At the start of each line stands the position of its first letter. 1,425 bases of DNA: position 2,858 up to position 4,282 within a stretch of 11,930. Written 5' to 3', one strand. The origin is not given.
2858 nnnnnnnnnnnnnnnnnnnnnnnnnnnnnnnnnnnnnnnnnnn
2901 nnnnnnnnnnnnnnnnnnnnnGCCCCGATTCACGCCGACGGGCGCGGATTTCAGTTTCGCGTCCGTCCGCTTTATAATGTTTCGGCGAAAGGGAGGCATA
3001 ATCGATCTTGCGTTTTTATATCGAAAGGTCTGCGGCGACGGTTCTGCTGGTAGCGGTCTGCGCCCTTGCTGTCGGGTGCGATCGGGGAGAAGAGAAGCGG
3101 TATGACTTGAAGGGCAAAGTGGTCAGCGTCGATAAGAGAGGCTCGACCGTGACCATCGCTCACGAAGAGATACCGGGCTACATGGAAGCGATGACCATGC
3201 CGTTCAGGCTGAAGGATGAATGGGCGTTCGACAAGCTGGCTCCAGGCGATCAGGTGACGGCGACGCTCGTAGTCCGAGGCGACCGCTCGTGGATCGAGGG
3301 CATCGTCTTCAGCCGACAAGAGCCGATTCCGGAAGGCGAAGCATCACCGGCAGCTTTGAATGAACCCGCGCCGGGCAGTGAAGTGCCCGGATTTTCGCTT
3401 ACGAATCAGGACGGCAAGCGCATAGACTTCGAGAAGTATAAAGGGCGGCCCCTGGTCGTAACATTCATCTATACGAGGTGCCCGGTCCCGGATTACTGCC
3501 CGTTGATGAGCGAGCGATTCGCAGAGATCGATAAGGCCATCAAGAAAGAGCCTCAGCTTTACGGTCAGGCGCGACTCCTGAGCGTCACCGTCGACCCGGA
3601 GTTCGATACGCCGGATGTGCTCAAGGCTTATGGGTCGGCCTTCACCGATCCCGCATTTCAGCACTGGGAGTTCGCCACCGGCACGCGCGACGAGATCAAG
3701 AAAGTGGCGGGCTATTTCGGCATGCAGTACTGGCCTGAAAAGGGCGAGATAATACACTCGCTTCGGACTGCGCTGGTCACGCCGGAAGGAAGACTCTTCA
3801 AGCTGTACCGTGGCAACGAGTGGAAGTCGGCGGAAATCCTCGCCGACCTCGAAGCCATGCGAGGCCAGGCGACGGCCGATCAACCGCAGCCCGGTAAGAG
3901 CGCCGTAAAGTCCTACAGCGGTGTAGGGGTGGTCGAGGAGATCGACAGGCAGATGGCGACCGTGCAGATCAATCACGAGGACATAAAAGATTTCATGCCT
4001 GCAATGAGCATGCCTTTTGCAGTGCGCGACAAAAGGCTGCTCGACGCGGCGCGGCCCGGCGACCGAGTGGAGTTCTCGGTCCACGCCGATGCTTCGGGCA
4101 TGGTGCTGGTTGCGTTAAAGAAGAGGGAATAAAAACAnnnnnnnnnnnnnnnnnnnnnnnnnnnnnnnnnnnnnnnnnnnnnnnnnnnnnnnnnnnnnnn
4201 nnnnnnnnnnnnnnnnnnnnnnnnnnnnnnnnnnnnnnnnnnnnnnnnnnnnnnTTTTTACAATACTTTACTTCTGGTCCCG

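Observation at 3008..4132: Tri-domain CusF-SCO1-CusF lipoprotein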

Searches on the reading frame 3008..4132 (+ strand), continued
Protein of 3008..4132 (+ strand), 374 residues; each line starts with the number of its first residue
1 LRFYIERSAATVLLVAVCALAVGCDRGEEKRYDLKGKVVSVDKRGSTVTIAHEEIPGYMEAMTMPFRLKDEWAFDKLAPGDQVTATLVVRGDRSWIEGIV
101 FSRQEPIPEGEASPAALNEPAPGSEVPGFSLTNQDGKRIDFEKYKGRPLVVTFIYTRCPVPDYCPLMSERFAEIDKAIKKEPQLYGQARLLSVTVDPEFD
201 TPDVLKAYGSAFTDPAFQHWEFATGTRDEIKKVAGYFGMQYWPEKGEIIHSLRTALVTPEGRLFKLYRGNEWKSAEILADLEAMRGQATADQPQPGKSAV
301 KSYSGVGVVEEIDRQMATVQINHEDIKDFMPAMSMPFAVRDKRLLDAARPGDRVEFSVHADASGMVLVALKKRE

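Call 55: fold_search(model_id=the predicted structure, library=pdb)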
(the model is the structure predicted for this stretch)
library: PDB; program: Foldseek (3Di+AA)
matches with E <= 10: 1260; with E <= 0.001: 662
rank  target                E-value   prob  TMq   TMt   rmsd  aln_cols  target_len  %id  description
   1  4hde                  2.9e-13  1.00  0.39  0.82   2.2       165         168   30  The crystal structure of a SCO1/SenC family lipoprotein from Bacillus anthracis str. Ames (released 2012-10-24)
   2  1xzo_B                6.4e-13  1.00  0.38  0.78   3.0       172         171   31  Identification of a disulfide switch in BsSco, a member of the Sco family of cytochrome c oxidase assembly proteins (released 2005-03-01)
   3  1xzo_A                9.0e-13  1.00  0.38  0.78   3.2       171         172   32  Identification of a disulfide switch in BsSco, a member of the Sco family of cytochrome c oxidase assembly proteins (released 2005-03-01)
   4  1wp0_B                1.3e-12  1.00  0.39  0.86   2.0       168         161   27  Human SCO1 (released 2005-01-18)
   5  6n5u_B                1.3e-12  1.00  0.38  0.84   2.7       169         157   27  Crystal structure of Arabidopsis thaliana ScoI with copper bound (released 2019-07-24)
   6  2ggt_B                1.3e-12  1.00  0.38  0.84   2.1       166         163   26  Crystal structure of human SCO1 complexed with nickel. (released 2006-05-16)
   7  4wbj_A                3.0e-12  1.00  0.36  0.81   3.1       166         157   28  Crystal structure of Bradyrhizobium japonicum ScoI in the oxidized state (released 2015-09-23)
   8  6n5u_A                4.7e-12  1.00  0.38  0.83   2.9       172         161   27  Crystal structure of Arabidopsis thaliana ScoI with copper bound (released 2019-07-24)
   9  2ggt_A                5.6e-12  1.00  0.37  0.82   4.2       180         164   25  Crystal structure of human SCO1 complexed with nickel. (released 2006-05-16)
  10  4txo_D                5.6e-12  1.00  0.36  0.79   3.4       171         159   29  Crystal structure of the mixed disulfide complex of thioredoxin-like TlpAs(C110S) and copper chaperone ScoIs(C74S) (released 2014-10-01)
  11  4wbj_B                5.9e-12  1.00  0.36  0.80   3.1       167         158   30  Crystal structure of Bradyrhizobium japonicum ScoI in the oxidized state (released 2015-09-23)
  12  1wp0_A                8.3e-12  1.00  0.38  0.85   1.9       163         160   27  Human SCO1 (released 2005-01-18)
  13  3me7_A                9.3e-12  1.00  0.38  0.79   2.8       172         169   22  Crystal structure of putative electron transport protein aq_2194 from Aquifex aeolicus VF5 (released 2010-04-14)
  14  4txo_H                7.2e-11  1.00  0.34  0.76   3.5       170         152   28  Crystal structure of the mixed disulfide complex of thioredoxin-like TlpAs(C110S) and copper chaperone ScoIs(C74S) (released 2014-10-01)
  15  2gqk_MODEL_1_A        7.2e-11  1.00  0.38  0.76   5.4       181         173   26  Solution structure of Human Ni(II)-Sco1 (released 2006-06-06)
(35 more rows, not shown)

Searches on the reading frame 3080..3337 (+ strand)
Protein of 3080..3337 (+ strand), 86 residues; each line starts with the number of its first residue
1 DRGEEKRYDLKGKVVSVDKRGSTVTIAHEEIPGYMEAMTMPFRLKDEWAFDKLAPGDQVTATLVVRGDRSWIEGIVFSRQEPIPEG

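Call 80: search_protein_families(library=pfam, proteins=[window:3080-3337:+], max_evalue=0.001)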
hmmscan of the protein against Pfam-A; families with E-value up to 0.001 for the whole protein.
window:3080-3337:+ (86 aa): 1 family
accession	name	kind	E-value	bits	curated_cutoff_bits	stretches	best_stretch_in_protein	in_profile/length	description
PF11604.15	CusF_Ec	-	2.4e-17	63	27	1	8-74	2-69/72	Copper binding periplasmic protein CusF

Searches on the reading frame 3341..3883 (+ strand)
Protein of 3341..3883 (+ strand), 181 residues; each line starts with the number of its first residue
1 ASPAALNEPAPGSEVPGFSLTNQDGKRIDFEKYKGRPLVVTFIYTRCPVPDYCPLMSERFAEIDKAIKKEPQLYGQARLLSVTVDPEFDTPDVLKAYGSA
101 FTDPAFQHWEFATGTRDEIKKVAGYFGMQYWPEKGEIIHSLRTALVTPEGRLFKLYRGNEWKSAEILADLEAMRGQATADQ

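Call 48: search_protein_representatives(protein=window:3341-3883:+)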
Query: 181 residues. Proteins with E-value up to 0.001 (for the whole library): 15236; up to 1e-10: 3453; up to 1e-30: 231. The best 150 are listed.
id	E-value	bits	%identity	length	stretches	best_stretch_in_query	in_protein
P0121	9.9e-68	243.4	56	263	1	4-175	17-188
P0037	1.3e-65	236.5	58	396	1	4-178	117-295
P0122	3.8e-60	218.7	56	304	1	4-173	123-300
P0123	4.7e-60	218.4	54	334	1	5-171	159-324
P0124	8.0e-59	214.3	55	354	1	6-171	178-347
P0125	7.3e-58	211.2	56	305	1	7-173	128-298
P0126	1.5e-57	210.2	54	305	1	3-177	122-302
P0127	4.9e-53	195.5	51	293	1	8-169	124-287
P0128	2.7e-51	189.8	49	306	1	7-172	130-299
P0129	3.0e-50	186.4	49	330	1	3-172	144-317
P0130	6.8e-50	185.3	48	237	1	11-171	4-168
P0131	1.6e-49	184.0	49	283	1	8-171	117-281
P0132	3.4e-49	183.0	46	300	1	10-172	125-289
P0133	5.8e-49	182.2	46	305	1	4-171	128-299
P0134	1.8e-47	177.4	46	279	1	4-168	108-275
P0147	3.2e-44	166.7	44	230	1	2-173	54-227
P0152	2.3e-43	164.0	44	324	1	6-169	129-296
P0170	9.9e-41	155.4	34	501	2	3-167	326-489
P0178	7.0e-40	152.6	40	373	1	7-180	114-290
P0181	2.2e-39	151.0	39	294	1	3-170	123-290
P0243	5.0e-35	136.8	46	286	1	11-172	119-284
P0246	7.0e-35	136.3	39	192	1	12-166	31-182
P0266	8.6e-34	132.8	43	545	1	11-171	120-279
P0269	1.5e-33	132.0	43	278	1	11-174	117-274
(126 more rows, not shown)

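Call 50: list_cluster_members(proteins=[P0132, P0152, P0178, P0181, P0243, P0269, P0170, P0266, P0147, P0246])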
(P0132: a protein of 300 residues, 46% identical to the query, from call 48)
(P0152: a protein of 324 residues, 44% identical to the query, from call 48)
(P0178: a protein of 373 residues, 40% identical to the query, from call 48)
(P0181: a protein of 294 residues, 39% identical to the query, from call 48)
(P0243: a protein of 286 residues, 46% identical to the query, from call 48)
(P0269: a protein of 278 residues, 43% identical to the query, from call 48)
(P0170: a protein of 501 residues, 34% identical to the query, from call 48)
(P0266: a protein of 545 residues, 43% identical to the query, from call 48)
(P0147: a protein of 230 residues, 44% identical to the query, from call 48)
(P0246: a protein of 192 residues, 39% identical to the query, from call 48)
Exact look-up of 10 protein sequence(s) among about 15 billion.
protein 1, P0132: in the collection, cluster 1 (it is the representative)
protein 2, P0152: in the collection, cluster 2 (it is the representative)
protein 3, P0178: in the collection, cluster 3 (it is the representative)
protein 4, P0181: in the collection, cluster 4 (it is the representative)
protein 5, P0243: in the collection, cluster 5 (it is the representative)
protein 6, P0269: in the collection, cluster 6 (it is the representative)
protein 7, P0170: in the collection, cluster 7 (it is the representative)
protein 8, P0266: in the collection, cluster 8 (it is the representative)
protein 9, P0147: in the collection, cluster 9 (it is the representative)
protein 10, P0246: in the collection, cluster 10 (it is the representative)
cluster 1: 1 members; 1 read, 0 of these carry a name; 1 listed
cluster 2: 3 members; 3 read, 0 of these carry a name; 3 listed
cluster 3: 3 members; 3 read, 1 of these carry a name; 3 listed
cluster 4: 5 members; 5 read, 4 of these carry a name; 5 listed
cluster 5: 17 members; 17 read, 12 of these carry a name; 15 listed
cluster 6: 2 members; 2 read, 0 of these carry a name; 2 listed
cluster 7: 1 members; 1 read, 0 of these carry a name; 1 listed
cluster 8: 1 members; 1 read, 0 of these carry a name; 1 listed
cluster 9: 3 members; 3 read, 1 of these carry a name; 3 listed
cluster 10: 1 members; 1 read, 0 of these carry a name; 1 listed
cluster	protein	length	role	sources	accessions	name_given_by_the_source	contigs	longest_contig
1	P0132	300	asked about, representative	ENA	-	-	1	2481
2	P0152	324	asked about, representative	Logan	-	-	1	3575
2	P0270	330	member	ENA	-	-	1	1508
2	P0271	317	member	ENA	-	-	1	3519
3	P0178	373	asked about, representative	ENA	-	-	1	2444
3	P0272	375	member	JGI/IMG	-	protein SCO1/2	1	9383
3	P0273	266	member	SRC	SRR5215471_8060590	-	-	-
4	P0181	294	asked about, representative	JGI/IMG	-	protein SCO1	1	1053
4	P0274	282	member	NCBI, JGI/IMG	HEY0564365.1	MAG TPA: SCO family protein [Terriglobales bacterium] | protein SCO1/2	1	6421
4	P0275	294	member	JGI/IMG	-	protein SCO1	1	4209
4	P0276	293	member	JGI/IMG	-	protein SCO1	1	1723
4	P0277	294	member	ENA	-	-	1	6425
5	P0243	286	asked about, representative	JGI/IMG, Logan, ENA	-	protein SCO1/2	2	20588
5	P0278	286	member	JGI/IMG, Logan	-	protein SCO1/2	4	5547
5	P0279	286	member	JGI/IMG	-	protein SCO1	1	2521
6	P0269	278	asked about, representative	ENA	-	-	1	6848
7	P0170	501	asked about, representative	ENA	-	-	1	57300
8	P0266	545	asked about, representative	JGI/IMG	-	-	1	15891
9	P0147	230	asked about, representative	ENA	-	-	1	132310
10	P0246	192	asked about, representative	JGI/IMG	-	-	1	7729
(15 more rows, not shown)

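Call 80: search_protein_families(library=pfam, proteins=[window:3341-3883:+], max_evalue=0.001)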
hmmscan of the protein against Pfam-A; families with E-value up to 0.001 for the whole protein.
window:3341-3883:+ (181 aa): 3 families
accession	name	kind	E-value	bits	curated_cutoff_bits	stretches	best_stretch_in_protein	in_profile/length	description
PF02630.20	SCO1-SenC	-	1.2e-24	87.2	22.8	1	17-151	3-133/134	SCO1/SenC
PF00578.27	AhpC-TSA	-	5.1e-07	30.1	26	1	12-101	2-84/124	AhpC/TSA family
PF08534.16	Redoxin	-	1.1e-06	28.9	26.6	1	11-160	2-136/148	Redoxin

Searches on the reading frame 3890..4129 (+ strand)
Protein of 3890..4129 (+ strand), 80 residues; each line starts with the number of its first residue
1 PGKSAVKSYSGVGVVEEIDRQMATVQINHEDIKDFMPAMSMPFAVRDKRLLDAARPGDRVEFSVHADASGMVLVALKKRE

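Call 80: search_protein_families(library=pfam, proteins=[window:3890-4129:+], max_evalue=0.001)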
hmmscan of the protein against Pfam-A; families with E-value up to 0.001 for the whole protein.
window:3890-4129:+ (80 aa): 1 family
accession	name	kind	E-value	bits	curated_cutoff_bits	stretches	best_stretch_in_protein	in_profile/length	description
PF11604.15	CusF_Ec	-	3.6e-19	68.8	27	1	9-78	2-72/72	Copper binding periplasmic protein CusF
